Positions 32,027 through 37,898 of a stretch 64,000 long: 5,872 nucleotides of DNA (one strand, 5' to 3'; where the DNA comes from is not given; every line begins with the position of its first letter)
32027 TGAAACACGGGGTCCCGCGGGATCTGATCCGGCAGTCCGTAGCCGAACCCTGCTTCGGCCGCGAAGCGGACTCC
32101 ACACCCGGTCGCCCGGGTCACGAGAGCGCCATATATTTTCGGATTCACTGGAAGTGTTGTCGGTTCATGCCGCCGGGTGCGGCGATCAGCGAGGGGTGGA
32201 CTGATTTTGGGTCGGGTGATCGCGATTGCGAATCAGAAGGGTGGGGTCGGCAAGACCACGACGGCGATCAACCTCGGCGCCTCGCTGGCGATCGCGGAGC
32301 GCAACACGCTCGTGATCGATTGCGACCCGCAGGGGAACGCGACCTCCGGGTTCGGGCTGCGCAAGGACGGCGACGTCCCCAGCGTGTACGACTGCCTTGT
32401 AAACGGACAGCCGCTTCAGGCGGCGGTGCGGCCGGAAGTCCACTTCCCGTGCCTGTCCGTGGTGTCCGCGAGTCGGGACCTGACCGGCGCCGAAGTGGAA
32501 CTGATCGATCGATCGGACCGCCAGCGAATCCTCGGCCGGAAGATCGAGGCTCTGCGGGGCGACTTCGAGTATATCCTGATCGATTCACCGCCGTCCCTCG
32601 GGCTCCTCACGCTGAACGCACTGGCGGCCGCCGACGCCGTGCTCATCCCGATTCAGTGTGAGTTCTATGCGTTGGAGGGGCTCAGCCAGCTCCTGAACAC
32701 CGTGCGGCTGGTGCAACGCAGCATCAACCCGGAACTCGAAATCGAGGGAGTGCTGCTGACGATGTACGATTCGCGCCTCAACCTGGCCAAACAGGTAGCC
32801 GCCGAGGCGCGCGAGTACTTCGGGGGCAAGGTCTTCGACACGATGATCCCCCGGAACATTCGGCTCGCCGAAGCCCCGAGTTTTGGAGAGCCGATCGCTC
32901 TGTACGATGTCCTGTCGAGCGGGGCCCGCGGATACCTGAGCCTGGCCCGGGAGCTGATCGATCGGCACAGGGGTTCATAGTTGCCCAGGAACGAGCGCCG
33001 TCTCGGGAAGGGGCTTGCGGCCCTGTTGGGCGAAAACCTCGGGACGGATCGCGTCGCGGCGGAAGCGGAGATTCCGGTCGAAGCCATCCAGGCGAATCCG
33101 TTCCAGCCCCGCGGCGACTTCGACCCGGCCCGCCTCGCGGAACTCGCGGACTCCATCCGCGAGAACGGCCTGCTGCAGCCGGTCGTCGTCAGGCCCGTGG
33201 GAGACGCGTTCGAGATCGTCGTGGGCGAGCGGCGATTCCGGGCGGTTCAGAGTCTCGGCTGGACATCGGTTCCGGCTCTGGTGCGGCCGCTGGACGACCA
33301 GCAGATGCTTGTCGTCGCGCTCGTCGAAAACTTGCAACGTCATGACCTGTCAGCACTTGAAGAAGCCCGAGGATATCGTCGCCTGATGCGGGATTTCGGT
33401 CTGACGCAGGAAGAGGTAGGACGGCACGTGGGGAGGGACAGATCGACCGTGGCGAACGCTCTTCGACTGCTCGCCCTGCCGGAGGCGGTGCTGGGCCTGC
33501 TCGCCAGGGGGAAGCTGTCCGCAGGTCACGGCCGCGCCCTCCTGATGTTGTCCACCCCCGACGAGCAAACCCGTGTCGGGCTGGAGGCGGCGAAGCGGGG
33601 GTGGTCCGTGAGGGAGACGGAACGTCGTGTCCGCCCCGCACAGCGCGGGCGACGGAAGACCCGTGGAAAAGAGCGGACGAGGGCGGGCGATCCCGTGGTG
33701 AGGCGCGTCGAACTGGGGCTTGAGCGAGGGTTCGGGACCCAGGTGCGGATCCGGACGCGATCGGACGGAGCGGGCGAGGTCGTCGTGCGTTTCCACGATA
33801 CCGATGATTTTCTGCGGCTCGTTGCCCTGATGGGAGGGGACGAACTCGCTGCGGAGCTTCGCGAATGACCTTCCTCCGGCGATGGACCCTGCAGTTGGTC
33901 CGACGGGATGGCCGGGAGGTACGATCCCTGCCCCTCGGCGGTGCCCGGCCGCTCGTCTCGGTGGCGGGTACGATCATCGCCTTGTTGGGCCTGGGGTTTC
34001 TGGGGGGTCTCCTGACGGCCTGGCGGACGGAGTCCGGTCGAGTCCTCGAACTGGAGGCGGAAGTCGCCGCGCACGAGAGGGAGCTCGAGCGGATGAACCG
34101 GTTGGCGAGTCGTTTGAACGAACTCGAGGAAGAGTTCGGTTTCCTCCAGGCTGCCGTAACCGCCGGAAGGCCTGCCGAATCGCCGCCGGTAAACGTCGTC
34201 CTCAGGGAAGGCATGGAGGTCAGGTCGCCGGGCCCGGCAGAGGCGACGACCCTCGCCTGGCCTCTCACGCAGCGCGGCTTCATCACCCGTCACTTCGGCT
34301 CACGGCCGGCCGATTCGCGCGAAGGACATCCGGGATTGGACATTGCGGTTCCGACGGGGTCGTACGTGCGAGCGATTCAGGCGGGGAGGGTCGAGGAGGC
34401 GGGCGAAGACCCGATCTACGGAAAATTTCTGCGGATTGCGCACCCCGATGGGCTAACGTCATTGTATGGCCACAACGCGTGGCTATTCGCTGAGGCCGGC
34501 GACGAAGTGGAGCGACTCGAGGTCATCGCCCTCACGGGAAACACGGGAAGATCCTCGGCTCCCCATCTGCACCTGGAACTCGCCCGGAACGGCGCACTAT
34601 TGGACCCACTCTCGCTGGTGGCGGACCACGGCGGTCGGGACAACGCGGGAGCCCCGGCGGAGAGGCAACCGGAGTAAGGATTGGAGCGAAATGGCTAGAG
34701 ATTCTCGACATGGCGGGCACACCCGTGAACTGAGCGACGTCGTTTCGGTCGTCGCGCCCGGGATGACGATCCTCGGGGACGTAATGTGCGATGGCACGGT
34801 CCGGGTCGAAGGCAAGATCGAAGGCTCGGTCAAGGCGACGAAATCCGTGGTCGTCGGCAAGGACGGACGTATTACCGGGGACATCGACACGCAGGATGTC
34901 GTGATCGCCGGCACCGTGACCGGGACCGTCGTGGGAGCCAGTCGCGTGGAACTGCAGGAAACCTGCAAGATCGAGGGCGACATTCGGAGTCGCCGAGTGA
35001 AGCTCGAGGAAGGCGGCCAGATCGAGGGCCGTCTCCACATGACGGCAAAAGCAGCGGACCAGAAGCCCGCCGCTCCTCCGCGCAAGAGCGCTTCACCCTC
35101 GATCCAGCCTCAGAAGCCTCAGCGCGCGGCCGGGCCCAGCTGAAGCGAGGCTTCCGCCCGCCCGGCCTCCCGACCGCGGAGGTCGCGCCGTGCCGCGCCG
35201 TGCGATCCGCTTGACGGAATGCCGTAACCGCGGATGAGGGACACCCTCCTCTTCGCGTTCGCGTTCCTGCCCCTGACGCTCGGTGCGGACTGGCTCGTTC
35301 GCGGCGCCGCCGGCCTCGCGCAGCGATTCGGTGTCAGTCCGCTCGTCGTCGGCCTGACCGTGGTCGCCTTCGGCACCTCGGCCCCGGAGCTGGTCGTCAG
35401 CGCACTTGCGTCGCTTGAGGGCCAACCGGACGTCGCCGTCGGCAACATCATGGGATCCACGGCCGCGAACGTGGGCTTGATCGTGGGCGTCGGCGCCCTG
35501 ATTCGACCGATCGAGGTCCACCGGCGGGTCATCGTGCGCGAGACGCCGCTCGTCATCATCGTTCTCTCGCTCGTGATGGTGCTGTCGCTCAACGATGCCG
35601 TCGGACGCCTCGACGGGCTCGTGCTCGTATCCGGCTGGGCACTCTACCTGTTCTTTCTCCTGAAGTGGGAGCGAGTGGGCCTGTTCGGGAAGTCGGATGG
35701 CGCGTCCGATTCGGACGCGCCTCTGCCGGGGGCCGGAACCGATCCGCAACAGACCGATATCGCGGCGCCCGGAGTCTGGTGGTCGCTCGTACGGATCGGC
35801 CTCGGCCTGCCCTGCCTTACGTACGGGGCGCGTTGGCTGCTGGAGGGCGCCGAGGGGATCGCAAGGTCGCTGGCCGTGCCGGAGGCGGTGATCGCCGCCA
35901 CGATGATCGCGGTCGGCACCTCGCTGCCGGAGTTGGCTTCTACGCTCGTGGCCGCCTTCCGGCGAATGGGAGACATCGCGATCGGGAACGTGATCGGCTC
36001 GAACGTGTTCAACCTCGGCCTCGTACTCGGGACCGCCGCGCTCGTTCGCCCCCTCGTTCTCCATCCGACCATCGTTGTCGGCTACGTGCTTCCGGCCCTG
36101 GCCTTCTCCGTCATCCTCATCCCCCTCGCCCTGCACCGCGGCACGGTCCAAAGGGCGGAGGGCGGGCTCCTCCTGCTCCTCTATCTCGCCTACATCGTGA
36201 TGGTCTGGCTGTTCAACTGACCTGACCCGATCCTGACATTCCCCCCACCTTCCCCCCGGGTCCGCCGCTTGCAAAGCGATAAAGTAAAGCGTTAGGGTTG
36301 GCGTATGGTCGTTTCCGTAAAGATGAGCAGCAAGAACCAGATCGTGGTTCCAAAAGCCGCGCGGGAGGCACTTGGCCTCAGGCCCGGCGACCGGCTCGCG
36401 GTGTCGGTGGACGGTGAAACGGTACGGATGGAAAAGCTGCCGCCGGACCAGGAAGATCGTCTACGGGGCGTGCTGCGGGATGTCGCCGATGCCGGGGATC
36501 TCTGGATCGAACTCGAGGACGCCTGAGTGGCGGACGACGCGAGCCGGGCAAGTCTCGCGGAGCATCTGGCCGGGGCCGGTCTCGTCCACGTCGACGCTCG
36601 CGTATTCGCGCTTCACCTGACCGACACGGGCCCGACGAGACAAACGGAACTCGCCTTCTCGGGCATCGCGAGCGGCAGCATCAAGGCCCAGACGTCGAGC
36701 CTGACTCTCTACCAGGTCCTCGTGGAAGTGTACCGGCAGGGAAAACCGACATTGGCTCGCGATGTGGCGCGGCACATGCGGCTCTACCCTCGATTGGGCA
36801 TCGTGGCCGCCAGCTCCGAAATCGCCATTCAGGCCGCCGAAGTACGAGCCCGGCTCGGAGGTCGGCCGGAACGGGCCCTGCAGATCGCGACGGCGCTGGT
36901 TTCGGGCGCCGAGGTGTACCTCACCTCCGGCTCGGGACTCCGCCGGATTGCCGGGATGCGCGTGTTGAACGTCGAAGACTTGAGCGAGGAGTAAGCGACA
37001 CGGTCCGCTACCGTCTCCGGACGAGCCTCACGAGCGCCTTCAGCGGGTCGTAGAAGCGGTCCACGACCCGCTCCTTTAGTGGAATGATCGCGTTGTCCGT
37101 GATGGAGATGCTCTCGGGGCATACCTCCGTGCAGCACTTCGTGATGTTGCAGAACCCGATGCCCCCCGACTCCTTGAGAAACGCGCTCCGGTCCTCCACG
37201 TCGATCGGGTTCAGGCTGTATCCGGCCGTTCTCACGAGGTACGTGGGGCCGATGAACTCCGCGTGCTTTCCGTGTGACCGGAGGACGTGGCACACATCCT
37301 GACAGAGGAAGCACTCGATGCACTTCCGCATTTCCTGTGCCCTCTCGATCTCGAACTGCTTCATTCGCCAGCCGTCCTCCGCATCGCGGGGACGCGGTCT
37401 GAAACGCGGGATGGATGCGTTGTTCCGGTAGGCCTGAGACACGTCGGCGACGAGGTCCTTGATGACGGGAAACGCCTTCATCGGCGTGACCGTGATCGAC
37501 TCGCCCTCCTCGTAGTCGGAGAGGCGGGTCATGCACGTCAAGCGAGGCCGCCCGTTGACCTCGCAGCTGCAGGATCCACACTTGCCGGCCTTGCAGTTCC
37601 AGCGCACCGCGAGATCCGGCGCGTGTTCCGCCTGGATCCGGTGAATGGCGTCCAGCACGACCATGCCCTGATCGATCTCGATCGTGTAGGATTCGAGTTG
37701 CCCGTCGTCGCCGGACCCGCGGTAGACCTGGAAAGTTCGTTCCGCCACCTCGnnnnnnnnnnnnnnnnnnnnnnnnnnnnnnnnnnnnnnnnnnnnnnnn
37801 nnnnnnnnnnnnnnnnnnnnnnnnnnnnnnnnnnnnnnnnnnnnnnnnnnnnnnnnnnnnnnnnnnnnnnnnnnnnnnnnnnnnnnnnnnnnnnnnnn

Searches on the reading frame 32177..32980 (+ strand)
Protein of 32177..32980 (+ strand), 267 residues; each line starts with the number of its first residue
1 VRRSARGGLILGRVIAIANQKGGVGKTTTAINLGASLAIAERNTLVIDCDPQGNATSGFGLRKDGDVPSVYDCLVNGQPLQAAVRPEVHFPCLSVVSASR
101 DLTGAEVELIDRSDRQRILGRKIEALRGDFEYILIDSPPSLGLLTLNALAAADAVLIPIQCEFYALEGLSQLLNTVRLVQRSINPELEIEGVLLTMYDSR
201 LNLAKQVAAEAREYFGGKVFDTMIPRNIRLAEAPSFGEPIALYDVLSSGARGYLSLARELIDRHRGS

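Call 66: search_protein_families(library=pfam, proteins=[window:32177-32980:+], max_evalue=0.00001)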
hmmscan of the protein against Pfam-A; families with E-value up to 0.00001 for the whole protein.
window:32177-32980:+ (267 aa): 6 families
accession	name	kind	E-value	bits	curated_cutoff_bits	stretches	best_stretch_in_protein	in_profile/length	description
PF13614.12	AAA_31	-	8.1e-59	199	27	1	13-189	2-177/177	AAA domain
PF01656.29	CbiA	-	1.2e-29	103.3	25.4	1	15-240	1-125/125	CobQ/CobB/MinD/ParA nucleotide binding domain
PF06564.18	CBP_BcsQ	-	1.2e-08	35.2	21.3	1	14-258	3-231/234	Cellulose biosynthesis protein BcsQ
PF10609.15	ParA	-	3.7e-08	33.5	27.1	1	13-147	4-129/246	NUBPL iron-transfer P-loop NTPase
PF09140.17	MipZ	-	7.5e-08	32.4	20.7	0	13-52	1-40/262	ATPase MipZ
PF00142.24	Fer4_NifH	-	2e-06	27.9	25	0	20-57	7-44/271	4Fe-4S iron sulfur cluster binding proteins, NifH/frxC family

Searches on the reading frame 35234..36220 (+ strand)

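Call 66: search_protein_families(library=pfam, proteins=[window:35234-36220:+], max_evalue=0.00001)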
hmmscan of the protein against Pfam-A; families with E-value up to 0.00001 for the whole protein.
window:35234-36220:+ (328 aa): 1 family
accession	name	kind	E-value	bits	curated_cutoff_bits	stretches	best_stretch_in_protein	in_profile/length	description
PF01699.29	Na_Ca_ex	-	3.8e-62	209.1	24.9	2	4-143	3-150/151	Sodium/calcium exchanger protein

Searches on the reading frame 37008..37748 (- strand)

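Call 66: search_protein_families(library=pfam, proteins=[window:37008-37748:-], max_evalue=0.00001)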
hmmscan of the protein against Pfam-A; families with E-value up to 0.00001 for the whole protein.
window:37008-37748:- (246 aa): 2 families
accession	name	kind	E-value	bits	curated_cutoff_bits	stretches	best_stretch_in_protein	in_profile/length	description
PF13085.11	Fer2_3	-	1.6e-27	96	27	1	6-106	2-105/107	2Fe-2S iron-sulfur cluster binding domain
PF13183.11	Fer4_8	-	9.7e-08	32.9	27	1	139-214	1-68/68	4Fe-4S dicluster domain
